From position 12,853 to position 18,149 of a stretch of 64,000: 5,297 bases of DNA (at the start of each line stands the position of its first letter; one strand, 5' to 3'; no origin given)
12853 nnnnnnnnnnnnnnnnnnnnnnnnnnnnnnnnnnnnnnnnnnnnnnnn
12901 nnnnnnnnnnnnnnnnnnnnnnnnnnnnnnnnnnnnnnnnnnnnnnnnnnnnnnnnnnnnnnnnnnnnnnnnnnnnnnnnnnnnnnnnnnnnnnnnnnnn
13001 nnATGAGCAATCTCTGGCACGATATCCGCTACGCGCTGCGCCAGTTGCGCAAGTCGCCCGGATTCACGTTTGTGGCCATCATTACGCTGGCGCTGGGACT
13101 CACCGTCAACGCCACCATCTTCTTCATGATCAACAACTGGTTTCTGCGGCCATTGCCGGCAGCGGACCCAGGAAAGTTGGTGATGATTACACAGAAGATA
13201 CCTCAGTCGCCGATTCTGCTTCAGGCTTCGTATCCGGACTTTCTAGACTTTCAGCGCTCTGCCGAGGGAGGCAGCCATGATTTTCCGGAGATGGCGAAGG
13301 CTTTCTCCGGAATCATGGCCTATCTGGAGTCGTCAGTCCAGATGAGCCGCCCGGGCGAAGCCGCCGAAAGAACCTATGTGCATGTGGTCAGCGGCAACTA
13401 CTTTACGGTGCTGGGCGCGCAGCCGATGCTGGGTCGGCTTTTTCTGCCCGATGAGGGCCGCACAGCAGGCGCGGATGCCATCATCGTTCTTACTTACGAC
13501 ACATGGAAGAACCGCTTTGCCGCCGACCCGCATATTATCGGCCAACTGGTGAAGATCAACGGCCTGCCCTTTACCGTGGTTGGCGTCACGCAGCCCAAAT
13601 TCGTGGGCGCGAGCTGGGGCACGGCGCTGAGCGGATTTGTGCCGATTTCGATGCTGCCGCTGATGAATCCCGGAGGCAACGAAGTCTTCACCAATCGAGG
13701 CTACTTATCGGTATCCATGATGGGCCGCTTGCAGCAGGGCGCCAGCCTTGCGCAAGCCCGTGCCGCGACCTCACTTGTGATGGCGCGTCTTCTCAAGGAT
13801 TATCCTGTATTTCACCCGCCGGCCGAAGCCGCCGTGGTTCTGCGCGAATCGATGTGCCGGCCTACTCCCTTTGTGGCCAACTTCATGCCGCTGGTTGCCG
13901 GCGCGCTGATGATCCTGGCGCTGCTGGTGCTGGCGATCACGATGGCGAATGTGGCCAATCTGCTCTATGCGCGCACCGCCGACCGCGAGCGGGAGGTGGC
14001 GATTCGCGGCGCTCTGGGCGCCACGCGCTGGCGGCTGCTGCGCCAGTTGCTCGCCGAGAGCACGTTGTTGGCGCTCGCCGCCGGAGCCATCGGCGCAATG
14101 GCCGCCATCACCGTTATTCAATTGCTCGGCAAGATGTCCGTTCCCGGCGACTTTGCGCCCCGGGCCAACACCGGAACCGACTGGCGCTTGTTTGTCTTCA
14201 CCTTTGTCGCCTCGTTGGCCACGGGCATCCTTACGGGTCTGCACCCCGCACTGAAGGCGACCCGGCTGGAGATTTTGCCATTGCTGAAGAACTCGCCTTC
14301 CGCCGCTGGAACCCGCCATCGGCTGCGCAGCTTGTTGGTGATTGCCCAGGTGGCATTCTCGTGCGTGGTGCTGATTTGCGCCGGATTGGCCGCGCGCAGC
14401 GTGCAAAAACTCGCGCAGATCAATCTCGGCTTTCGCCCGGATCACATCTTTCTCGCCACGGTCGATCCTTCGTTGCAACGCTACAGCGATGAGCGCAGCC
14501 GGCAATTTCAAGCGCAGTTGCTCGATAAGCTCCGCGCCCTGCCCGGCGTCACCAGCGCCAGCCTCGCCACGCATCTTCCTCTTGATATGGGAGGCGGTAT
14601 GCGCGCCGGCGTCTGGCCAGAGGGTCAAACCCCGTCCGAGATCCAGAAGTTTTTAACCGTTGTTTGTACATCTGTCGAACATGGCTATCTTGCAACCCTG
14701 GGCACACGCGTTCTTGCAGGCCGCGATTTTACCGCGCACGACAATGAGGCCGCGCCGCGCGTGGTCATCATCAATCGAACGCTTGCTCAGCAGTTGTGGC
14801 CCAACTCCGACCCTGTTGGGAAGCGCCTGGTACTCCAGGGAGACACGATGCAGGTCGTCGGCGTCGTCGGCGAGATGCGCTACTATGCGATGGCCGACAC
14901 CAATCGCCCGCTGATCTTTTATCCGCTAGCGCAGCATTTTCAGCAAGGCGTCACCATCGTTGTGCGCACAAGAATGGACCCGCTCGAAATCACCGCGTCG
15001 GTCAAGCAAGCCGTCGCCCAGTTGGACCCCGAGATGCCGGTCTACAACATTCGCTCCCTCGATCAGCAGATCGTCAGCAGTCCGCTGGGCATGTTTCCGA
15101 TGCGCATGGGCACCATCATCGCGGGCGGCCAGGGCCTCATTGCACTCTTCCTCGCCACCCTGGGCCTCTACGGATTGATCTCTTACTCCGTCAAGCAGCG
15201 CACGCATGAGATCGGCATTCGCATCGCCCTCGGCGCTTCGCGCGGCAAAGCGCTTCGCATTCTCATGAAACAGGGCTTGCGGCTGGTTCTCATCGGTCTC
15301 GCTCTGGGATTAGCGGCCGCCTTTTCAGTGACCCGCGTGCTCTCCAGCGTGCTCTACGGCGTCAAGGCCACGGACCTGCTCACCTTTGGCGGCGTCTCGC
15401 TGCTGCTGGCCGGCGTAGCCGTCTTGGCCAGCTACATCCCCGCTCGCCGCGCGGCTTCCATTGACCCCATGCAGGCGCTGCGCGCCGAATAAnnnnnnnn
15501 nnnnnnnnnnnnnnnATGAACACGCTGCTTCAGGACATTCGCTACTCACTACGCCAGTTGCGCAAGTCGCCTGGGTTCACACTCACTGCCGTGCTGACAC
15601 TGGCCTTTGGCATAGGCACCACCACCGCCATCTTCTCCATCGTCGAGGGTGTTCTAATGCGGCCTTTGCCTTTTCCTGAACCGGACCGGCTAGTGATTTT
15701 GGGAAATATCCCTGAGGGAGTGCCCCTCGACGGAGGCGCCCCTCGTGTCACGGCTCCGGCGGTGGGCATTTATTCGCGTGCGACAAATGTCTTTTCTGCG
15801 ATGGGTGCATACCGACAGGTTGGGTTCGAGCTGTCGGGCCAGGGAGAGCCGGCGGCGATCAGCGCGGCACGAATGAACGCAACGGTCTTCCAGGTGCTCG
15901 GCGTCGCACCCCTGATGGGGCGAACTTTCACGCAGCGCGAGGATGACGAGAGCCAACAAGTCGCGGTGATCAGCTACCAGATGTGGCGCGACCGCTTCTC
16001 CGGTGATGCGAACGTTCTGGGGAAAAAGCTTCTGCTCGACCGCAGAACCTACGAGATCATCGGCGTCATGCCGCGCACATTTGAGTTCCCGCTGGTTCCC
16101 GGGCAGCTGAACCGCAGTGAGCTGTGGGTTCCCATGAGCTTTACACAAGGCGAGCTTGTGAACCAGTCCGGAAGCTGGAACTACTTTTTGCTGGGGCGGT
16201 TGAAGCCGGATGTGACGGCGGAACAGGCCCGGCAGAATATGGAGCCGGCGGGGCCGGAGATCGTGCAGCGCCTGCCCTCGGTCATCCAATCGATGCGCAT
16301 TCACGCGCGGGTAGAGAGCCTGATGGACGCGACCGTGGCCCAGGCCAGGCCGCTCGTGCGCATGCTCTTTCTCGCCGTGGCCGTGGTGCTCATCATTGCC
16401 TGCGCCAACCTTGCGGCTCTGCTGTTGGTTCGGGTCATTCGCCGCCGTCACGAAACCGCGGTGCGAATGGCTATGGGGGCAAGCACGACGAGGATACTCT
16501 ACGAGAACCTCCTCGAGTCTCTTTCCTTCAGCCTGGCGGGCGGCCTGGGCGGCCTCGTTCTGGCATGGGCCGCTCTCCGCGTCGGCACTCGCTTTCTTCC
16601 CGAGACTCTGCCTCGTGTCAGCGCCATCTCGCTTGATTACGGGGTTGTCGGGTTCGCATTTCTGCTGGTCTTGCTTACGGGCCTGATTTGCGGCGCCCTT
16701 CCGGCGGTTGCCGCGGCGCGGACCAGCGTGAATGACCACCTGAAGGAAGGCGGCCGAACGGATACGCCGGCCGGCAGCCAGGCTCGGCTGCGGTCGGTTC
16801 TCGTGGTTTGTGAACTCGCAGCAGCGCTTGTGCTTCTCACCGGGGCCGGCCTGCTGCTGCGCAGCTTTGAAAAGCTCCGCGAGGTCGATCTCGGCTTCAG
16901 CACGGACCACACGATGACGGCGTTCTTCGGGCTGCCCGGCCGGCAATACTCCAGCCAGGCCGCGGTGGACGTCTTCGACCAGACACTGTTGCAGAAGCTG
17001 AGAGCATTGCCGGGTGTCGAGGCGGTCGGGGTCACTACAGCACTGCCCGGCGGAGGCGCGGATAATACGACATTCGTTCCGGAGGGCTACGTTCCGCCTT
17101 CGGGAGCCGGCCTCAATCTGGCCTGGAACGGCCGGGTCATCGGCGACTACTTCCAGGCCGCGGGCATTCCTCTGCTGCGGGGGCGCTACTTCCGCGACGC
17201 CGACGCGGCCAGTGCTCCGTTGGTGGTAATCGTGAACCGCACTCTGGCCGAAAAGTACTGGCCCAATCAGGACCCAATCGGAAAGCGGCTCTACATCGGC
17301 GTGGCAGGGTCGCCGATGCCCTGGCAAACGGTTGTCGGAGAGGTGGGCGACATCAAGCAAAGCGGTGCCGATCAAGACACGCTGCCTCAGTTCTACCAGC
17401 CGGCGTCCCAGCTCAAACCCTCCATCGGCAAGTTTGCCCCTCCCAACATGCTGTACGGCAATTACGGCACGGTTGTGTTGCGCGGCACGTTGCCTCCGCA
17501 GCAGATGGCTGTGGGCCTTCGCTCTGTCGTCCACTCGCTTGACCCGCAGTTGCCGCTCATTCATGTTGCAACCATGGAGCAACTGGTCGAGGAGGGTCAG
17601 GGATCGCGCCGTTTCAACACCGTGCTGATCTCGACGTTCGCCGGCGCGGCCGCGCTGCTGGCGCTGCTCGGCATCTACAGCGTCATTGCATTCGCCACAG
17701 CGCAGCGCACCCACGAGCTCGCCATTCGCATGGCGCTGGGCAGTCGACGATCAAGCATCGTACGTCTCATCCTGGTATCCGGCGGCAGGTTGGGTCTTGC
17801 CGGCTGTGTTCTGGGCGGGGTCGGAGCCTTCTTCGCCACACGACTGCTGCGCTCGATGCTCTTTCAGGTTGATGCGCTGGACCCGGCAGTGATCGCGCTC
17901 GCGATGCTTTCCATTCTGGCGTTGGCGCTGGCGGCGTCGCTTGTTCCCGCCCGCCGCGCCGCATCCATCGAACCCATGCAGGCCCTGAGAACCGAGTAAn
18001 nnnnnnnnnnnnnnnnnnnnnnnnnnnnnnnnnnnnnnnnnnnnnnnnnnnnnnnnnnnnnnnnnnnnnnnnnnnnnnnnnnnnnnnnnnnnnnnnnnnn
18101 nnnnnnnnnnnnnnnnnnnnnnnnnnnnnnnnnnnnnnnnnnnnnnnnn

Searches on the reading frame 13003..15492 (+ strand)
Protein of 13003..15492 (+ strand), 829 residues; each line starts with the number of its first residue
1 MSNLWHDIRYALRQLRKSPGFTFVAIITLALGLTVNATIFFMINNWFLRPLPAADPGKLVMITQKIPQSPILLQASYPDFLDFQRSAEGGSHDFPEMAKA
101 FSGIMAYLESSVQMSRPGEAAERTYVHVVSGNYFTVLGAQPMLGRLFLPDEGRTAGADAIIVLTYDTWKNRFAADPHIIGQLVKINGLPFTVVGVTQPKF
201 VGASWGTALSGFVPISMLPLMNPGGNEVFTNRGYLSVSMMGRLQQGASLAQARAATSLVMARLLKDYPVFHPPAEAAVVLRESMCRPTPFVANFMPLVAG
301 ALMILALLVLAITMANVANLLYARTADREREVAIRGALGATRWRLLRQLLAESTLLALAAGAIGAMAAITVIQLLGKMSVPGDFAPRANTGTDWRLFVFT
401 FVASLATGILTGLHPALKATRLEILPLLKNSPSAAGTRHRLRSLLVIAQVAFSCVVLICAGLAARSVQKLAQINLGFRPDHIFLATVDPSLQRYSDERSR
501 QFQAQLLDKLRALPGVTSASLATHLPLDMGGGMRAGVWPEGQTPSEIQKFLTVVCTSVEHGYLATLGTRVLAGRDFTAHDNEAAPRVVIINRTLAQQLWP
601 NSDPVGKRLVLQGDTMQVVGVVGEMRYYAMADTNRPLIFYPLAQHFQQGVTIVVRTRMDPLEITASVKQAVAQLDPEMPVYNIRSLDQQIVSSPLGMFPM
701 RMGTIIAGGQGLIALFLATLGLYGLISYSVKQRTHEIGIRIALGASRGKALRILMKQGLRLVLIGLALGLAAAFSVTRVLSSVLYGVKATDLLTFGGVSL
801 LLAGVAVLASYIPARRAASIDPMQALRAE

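Call 9: search_protein_families(library=pfam, proteins=[window:13003-15492:+], max_evalue=0.001)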
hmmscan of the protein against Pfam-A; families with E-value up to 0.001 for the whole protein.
window:13003-15492:+ (829 aa): 2 families
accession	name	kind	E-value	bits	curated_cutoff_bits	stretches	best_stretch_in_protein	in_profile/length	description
PF12704.14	MacB_PCD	-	2.5e-32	113.3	27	2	22-255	1-203/207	MacB-like periplasmic core domain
PF02687.27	FtsX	-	1.8e-28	99.4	25.5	2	303-423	1-119/120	FtsX-like permease C-terminal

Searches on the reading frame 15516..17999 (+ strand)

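Call 9: search_protein_families(library=pfam, proteins=[window:15516-17999:+], max_evalue=0.001)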
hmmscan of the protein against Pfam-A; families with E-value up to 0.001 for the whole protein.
window:15516-17999:+ (827 aa): 2 families
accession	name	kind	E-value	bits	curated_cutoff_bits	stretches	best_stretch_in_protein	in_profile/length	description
PF12704.14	MacB_PCD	-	2.5e-38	132.9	27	2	22-243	1-205/207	MacB-like periplasmic core domain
PF02687.27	FtsX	-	4.4e-21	75.6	25.5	2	707-820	2-120/120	FtsX-like permease C-terminal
